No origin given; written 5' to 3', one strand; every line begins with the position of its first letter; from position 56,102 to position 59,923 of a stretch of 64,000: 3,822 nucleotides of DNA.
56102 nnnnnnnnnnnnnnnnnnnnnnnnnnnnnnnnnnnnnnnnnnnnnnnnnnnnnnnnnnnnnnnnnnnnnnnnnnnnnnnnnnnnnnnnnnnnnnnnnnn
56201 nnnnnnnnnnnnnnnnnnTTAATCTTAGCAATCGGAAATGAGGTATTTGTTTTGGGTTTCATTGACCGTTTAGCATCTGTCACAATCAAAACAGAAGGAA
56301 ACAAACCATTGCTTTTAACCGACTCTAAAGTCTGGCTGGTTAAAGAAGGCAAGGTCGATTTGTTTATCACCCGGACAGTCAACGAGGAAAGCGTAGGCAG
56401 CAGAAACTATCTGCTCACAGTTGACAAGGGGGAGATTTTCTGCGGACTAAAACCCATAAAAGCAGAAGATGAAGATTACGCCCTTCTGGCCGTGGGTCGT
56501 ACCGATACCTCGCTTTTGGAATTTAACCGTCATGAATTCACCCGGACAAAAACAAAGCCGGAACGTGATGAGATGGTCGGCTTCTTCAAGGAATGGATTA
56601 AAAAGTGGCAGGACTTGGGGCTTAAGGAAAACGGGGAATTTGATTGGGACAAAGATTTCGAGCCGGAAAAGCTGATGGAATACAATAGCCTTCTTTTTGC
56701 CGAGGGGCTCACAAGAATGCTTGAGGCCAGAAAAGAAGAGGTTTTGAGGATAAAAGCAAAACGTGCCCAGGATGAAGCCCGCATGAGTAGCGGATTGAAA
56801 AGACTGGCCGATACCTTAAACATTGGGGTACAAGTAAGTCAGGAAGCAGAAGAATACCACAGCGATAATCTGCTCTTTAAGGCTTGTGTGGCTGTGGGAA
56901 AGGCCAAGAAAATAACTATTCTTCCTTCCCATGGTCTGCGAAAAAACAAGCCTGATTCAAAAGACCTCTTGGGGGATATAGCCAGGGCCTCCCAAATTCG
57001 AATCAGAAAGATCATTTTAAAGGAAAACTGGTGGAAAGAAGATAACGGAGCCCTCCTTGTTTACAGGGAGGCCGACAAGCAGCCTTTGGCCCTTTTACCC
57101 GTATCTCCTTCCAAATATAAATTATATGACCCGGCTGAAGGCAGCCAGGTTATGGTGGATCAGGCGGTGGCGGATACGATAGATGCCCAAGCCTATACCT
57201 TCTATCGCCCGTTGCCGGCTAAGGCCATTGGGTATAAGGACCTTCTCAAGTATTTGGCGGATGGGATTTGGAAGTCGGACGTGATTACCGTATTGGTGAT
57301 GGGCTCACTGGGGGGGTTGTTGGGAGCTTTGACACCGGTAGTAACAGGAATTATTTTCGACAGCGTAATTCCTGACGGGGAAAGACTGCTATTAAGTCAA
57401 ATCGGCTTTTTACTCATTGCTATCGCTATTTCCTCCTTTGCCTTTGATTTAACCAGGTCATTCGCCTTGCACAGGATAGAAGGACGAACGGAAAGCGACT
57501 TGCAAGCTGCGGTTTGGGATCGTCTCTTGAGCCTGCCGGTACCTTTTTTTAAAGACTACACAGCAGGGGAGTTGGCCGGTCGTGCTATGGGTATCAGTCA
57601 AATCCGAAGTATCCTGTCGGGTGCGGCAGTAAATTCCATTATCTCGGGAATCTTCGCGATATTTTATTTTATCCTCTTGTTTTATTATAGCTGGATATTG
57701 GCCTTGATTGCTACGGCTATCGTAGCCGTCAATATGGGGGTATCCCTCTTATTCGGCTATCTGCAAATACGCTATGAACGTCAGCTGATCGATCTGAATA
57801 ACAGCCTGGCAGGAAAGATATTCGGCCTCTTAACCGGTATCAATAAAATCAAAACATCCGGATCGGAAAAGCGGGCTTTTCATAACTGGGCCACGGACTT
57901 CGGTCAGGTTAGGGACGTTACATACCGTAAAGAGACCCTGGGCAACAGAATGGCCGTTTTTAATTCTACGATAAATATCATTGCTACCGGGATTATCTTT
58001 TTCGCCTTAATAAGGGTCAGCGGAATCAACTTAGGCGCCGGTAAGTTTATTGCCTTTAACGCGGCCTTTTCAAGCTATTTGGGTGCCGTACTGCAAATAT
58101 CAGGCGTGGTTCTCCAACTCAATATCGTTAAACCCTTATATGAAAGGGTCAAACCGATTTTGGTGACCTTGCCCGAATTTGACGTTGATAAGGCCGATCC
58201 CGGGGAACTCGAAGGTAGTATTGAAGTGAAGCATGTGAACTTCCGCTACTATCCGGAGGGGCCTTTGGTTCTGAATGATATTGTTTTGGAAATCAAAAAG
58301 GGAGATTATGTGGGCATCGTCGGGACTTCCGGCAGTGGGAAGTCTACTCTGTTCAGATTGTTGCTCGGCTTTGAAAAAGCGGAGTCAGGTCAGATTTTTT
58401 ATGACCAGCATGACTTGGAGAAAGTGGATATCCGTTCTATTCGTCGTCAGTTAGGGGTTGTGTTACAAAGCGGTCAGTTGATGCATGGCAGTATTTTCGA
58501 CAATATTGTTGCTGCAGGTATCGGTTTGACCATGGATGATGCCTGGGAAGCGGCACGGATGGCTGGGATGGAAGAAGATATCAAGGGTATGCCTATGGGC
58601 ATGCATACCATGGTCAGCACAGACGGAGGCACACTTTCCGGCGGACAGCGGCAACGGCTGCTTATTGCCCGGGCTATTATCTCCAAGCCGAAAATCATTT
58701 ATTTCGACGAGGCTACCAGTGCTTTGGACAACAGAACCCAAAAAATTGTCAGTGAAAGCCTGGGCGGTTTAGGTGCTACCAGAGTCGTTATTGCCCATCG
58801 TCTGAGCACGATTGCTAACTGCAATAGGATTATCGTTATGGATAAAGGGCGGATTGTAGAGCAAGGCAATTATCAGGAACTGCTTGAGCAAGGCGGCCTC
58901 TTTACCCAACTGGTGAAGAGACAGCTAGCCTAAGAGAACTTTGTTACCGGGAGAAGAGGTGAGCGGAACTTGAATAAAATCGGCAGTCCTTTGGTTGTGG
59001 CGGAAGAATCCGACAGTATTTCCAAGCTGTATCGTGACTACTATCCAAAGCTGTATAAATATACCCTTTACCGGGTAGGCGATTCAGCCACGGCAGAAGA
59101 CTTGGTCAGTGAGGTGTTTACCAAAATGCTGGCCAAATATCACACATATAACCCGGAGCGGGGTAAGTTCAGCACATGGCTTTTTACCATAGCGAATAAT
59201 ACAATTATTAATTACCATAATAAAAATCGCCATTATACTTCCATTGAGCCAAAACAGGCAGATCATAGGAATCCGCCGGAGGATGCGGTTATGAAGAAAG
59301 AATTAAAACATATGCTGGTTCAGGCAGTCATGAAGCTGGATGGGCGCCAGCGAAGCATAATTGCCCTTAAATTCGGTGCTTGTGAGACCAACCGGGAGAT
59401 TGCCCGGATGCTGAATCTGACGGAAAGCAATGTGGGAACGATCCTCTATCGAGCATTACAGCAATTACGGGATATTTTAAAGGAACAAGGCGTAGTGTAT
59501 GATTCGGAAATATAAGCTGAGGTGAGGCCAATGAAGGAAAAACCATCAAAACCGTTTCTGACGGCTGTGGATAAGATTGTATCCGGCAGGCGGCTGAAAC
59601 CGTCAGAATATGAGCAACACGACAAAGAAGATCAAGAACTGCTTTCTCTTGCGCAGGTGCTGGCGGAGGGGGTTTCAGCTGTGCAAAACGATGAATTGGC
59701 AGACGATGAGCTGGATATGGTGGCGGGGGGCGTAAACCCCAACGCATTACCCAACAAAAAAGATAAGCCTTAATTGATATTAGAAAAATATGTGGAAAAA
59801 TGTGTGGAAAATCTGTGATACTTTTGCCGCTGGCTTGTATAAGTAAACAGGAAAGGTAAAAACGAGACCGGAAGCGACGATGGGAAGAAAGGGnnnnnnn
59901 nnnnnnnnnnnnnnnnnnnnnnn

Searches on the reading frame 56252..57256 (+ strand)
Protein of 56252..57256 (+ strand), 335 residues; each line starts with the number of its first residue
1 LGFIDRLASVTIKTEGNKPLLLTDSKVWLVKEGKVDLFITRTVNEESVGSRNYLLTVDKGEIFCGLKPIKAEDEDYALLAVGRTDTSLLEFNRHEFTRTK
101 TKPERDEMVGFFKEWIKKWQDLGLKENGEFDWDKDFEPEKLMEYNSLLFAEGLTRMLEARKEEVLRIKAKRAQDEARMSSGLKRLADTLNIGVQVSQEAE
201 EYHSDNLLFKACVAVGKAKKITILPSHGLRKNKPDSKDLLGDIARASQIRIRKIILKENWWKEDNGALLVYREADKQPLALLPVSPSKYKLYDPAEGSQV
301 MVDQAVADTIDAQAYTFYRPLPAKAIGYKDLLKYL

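Call 82: search_protein_families(library=pfam, proteins=[window:56252-57256:+], max_evalue=0.1)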
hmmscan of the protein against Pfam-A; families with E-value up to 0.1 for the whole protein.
seq(335 aa): 1 family
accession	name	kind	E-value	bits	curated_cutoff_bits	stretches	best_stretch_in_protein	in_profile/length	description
PF00027.35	cNMP_binding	-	0.091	13.2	27.5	0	26-98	19-84/89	Cyclic nucleotide-binding domain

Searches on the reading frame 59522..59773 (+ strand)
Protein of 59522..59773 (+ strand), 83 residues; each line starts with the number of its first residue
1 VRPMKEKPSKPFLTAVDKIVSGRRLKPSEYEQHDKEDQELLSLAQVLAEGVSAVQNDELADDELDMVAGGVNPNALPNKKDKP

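Call 39: search_protein_families(library=pfam, proteins=[window:59522-59773:+], max_evalue=1)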
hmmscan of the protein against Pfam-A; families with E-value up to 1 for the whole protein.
window:59522-59773:+ (83 aa): 1 family
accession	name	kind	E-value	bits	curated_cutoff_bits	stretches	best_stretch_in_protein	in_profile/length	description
PF04604.19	L_biotic_typeA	-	0.28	11.5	21.7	1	57-71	13-27/50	Type-A lantibiotic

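Call 71: find_homologous_proteins(query=A4, max_evalue=0.001)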
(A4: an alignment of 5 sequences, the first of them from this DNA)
Query A4 (5 sequences) (80 aa, profile of the alignment): 87 proteins with E <= 0.001 among 5677 candidates.
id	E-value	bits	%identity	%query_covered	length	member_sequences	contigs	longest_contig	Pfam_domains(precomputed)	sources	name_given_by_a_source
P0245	6.2e-45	169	67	19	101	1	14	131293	-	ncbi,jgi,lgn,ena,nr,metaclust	ncbi:MAG: hypothetical protein VR69_00990 [Peptococcaceae bacterium BRH_c4b]|nr:MAG: hypothetical pr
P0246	5.7e-44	166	40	88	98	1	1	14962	-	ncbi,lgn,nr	ncbi:MAG: hypothetical protein PHT62_10125 [Desulfotomaculaceae bacterium]|nr:hypothetical protein [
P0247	3.8e-43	164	48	59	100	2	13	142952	-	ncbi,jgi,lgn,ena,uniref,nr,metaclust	ncbi:hypothetical protein [Desulfosporosinus sp. BICA1-9]|uniref:hypothetical protein n=1 Tax=Desulf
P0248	3.6e-42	160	43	93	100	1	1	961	-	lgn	-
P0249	4.7e-42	160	36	95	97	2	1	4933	-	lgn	-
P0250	7.1e-42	159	40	91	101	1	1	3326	-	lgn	-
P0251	1.3e-40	155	39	88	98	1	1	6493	-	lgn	-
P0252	2.6e-40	154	36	98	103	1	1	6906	-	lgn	-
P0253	6.3e-40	153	39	89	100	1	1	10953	-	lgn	-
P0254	7.5e-40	153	41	99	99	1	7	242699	-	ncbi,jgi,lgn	-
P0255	5.6e-39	150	41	86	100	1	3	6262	-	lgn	-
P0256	3.3e-37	145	34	99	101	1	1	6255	-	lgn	-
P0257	4.4e-37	144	33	96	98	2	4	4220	-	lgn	-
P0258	1.1e-36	143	60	19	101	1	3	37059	-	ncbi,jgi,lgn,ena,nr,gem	ncbi:MAG: hypothetical protein JL50_02495 [Peptococcaceae bacterium BICA1-7]|nr:MAG: hypothetical pr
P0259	3.8e-36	141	33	85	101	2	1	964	-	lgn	-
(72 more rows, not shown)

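Call 85: predict_structure(alignment_id=A5)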
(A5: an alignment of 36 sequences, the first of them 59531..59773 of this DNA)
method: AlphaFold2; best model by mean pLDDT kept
length: 80 residues; sequences in the alignment: 36
mean_pLDDT: 73.0   pTM: 0.49
mean pLDDT of the five models: 73.0, 72.9, 71.9, 71.7, 70.7
residues with pLDDT >= 90: 13; 70-90: 31; 50-70: 31; < 50: 5
segments of 3 or more residues with pLDDT < 50: 78-80
pLDDT, mean of each block of 10 residues (from residue 1): 80 90 84 90 75 53 60 53
secondary structure, 60 per line:
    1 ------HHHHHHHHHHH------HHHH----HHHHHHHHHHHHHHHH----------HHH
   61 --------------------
elements in order: H7-17 H24-27 H32-47

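Call 87: fold_search(model_id=the predicted structure, library=pdb)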
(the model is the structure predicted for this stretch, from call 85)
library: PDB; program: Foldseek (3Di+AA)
matches with E <= 10: 61; with E <= 0.001: 0
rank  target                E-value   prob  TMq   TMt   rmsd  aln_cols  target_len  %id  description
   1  4wwi_C                2.2e+00  0.18  0.30  0.39   8.9        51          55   18  Crystal structure of the C domain of staphylococcal protein A in complex with the Fc fragment of human IgG at 2.3 Angs (released 2015-07-15)
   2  4wwi_A                2.6e+00  0.14  0.30  0.37   9.2        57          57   18  Crystal structure of the C domain of staphylococcal protein A in complex with the Fc fragment of human IgG at 2.3 Angs (released 2015-07-15)
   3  7vrb_B                3.2e+00  0.13  0.26  0.20   7.3        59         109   14  Structure of the Human BRG1/SS18 complex (released 2022-05-25)
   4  4npd                  3.2e+00  0.11  0.29  0.35   9.4        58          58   17  High-resolution structure of C domain of staphylococcal protein A at cryogenic temperature (released 2014-10-08)
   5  7vrb_D                3.4e+00  0.12  0.27  0.22   7.9        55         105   14  Structure of the Human BRG1/SS18 complex (released 2022-05-25)
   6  4zmd_B                3.6e+00  0.11  0.28  0.37   9.5        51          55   18  C domain of staphylococcal protein A mutant - Q9W (released 2015-07-15)
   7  8da6_C                3.6e+00  0.11  0.29  0.36   9.4        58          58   19  Coevolved affibody-Z domain pair LL1.c5 (released 2023-07-26)
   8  2l7z_MODEL_1_A        3.8e+00  0.12  0.32  0.34   7.5        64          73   11  NMR Structure of A13 homedomain (released 2011-11-09)
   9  8da6_A                3.8e+00  0.10  0.28  0.36   9.4        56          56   20  Coevolved affibody-Z domain pair LL1.c5 (released 2023-07-26)
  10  2cra_MODEL_1_A        4.1e+00  0.11  0.33  0.36   6.7        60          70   10  Solution structure of the homeobox domain of human homeo box B13 (released 2005-11-20)
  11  2kmu_MODEL_1_A        4.4e+00  0.18  0.35  0.49   5.9        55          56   18  RecQL4 Amino-terminal Domain (released 2010-07-07)
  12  4wwi_B                4.4e+00  0.09  0.28  0.36   9.3        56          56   18  Crystal structure of the C domain of staphylococcal protein A in complex with the Fc fragment of human IgG at 2.3 Angs (released 2015-07-15)
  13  2y0t_A                4.6e+00  0.15  0.37  0.50   3.9        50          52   16  The mechanisms of HAMP-mediated signaling in transmembrane receptors - the A291F mutant (released 2011-03-30)
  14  2l7i_MODEL_1_A        4.6e+00  0.15  0.37  0.46   3.4        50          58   18  The solution structure of the HAMP domain of the hypothetical transmembrane receptor Af1503 (A291F variant) (released 2011-01-19)
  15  5mmj_r                4.6e+00  0.13  0.34  0.42   6.2        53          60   15  Structure of the small subunit of the chloroplast ribosome (released 2017-01-11)
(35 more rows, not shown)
